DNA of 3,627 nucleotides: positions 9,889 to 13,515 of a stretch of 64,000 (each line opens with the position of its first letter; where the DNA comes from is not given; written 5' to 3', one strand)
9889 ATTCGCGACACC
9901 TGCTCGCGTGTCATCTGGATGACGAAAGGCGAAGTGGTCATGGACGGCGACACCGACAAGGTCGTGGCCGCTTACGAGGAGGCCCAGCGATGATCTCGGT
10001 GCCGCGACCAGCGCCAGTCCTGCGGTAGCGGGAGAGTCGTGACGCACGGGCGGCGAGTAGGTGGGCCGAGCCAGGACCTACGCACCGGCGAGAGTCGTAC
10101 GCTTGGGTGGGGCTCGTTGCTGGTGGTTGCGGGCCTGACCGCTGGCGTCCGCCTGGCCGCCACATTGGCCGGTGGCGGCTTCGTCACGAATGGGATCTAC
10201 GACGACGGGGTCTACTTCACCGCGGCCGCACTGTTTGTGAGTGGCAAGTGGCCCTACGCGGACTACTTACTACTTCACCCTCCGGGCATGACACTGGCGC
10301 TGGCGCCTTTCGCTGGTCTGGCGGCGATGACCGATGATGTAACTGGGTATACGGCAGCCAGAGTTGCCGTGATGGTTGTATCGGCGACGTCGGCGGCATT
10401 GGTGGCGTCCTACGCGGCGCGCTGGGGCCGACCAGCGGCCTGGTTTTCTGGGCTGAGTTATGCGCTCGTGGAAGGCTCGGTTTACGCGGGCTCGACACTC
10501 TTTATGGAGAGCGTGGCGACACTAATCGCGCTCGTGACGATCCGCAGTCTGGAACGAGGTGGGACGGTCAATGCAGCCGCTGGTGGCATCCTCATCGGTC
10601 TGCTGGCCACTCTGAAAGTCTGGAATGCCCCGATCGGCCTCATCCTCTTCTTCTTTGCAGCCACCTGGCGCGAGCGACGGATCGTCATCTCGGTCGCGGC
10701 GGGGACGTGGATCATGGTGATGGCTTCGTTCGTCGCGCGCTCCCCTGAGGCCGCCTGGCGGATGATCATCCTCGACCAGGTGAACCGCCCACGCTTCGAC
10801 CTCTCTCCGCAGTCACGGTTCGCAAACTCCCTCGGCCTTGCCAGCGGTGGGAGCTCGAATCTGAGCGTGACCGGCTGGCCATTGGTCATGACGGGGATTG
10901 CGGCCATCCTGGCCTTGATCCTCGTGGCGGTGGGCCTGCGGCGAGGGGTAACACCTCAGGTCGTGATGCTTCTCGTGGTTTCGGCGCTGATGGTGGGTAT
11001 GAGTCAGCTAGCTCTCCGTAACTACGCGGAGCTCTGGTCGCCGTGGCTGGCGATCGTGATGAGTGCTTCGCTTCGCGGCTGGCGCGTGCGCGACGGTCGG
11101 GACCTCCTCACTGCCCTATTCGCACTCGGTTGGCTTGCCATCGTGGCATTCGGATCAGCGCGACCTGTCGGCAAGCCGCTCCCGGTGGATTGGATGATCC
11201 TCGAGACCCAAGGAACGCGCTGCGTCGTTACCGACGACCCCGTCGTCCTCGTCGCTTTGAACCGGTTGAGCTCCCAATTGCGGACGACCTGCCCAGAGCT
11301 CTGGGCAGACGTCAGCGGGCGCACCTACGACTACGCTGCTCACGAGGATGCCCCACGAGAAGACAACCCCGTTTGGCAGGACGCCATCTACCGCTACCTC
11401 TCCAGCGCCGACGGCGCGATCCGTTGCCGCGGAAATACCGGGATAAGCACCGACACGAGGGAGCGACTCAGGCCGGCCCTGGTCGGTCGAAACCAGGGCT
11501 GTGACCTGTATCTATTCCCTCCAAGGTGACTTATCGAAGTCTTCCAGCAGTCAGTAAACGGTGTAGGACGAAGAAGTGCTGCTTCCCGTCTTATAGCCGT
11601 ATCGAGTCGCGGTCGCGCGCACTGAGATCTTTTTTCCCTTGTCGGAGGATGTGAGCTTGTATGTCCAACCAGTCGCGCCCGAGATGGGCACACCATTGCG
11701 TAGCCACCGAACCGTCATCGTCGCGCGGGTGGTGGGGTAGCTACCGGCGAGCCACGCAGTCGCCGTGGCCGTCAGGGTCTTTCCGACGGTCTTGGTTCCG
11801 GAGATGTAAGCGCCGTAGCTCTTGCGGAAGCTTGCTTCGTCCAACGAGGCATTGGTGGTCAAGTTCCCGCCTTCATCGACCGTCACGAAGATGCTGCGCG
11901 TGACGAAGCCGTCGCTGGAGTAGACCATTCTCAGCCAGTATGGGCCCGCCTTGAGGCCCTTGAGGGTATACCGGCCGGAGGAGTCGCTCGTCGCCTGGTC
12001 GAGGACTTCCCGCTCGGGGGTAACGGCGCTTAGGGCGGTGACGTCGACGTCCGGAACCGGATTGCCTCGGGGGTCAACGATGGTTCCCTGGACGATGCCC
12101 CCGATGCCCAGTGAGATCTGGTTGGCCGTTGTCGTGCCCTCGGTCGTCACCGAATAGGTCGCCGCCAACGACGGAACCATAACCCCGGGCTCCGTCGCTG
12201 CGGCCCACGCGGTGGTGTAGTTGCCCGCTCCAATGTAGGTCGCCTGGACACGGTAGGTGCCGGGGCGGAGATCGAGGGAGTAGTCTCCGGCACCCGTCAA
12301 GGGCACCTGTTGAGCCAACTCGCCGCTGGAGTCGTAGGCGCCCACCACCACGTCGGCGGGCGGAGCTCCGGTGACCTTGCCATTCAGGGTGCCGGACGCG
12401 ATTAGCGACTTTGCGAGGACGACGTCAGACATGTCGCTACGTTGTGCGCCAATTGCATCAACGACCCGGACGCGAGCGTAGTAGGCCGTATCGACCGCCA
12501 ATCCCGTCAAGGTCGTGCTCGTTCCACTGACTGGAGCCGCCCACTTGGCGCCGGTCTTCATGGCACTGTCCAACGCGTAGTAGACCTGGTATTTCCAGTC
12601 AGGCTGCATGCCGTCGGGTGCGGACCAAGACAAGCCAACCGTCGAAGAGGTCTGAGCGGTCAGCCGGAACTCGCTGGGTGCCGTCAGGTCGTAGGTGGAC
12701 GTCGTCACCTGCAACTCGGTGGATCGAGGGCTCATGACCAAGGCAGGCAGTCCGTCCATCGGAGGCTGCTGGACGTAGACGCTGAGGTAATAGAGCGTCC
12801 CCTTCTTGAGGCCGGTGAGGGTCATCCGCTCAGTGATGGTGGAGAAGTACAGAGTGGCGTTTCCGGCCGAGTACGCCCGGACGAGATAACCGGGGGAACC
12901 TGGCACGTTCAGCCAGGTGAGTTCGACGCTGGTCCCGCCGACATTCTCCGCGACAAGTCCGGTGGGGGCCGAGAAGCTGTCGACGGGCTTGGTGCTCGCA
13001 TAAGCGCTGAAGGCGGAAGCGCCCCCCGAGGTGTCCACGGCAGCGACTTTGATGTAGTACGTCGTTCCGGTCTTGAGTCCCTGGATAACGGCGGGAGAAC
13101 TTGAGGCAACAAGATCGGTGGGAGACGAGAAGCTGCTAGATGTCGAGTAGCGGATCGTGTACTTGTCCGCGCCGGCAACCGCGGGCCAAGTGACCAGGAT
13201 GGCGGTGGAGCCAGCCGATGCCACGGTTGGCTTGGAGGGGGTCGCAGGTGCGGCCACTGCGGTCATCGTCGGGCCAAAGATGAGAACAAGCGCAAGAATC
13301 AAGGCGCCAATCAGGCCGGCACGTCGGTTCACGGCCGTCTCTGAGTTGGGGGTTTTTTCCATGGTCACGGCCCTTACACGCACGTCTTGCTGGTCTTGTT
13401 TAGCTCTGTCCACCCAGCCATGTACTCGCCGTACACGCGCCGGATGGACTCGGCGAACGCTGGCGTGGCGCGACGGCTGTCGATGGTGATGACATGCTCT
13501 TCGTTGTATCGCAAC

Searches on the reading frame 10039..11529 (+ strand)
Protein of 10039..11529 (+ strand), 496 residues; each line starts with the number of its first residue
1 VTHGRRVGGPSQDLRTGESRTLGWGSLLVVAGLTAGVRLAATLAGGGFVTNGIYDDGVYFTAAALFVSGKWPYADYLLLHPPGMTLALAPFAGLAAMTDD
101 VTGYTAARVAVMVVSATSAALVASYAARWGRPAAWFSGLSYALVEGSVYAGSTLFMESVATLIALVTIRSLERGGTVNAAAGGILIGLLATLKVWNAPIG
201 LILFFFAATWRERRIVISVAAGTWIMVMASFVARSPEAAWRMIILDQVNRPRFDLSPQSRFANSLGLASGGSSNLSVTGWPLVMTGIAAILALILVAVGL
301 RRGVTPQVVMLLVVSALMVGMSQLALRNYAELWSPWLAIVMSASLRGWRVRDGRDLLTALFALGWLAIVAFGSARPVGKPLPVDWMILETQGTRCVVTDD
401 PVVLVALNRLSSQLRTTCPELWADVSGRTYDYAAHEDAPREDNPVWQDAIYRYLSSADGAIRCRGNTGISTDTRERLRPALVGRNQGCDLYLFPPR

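Call 5: search_protein_families(library=pfam, proteins=[window:10039-11529:+], max_evalue=0.01)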
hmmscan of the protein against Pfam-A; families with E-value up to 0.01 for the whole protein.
window:10039-11529:+ (496 aa): 0 families

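Call 54: search_protein_families(library=ncbifam, proteins=[window:10039-11529:+], max_evalue=0.001)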
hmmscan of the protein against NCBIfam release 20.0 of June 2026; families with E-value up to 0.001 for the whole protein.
window:10039-11529:+ (496 aa): 0 families
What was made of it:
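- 10039..11529 (+): 496-aa polytopic membrane protein of unknown family, possibly a GT-C-like extracytoplasmic transferase. No Pfam or NCBIfam hit (calls 5, 54).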

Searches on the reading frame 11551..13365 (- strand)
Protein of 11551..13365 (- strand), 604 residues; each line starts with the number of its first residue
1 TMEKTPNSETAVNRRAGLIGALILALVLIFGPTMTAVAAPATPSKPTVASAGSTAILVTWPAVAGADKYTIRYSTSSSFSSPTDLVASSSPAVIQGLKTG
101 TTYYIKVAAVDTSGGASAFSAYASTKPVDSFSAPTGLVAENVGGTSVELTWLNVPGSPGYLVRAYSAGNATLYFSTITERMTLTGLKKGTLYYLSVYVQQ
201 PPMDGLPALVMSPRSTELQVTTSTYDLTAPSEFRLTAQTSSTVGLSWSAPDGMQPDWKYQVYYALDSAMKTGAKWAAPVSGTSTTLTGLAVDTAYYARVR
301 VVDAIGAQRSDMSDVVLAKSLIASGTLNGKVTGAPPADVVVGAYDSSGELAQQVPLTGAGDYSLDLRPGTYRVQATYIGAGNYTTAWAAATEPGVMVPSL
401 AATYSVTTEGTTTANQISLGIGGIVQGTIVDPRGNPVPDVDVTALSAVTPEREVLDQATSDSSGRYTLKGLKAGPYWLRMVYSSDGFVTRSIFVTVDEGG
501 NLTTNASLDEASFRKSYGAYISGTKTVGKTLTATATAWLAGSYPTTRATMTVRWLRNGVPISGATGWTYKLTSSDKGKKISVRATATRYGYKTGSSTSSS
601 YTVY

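Call 4: search_protein_families(library=pfam, proteins=[window:11551-13365:-], max_evalue=0.01)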
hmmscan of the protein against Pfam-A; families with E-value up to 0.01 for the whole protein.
window:11551-13365:- (604 aa): 14 families
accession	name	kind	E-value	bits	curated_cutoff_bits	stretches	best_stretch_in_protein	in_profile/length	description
PF00041.27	fn3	-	2.1e-28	98.8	25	3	229-308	2-75/84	Fibronectin type III domain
PF13620.12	CarboxypepD_reg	-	5.4e-19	68.8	32.3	2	425-508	2-81/82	Carboxypeptidase regulatory-like domain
PF16656.11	Pur_ac_phosph_N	-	7.4e-08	33.3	30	1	44-112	2-83/93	Purple acid Phosphatase, N-terminal domain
PF13715.12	CarbopepD_reg_2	-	1.1e-07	32.2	32.2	1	425-512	1-80/88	CarboxypepD_reg-like domain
PF17210.9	SdrD_B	-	4.9e-06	27.1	29.7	0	431-490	18-74/112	SdrD B-like domain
PF10179.15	NDNF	-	6.5e-06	26.7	27.3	0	91-119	90-118/127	Neuron-derived neurotrophic factor, first Fn(III) domain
PF17802.7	SpaA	-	4.3e-05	24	23.1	1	454-502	32-82/91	Prealbumin-like fold domain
PF25300.1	Fn3_Dep-1_3rd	-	0.00013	22.2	26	1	47-109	4-71/85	Dep-1 third Fn3-like domain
PF01108.23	Tissue_fac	-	0.00018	21.7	27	1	219-303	14-100/107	Tissue factor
PF10670.15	DUF4198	-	0.00089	19.9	34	0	433-482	156-207/209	Domain of unknown function (DUF4198)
PF25059.1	FN3_DSCAM-DSCAML_C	-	0.0024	18.6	39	0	86-118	41-73/89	DSCAM/DSCAML C-terminal Fn3-like domain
PF25788.1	Ig_Rha78A_N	-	0.004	17.8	27.4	0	95-124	69-98/105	Rha78A-like, N-terminal immunoglobulin domain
PF09294.16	Interfer-bind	-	0.0095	16.6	21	0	68-112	43-88/104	Interferon-alpha/beta receptor, fibronectin type III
PF16383.10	DUF4992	-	0.0098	16.1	29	0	38-75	48-85/183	Domain of unknown function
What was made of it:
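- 11551..13362 (-): Exported FN3x3 + CarboxypepD_reg x2 surface protein, immediately downstream of the PLD gene. Pfam fn3 and CarboxypepD_reg (call 4).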
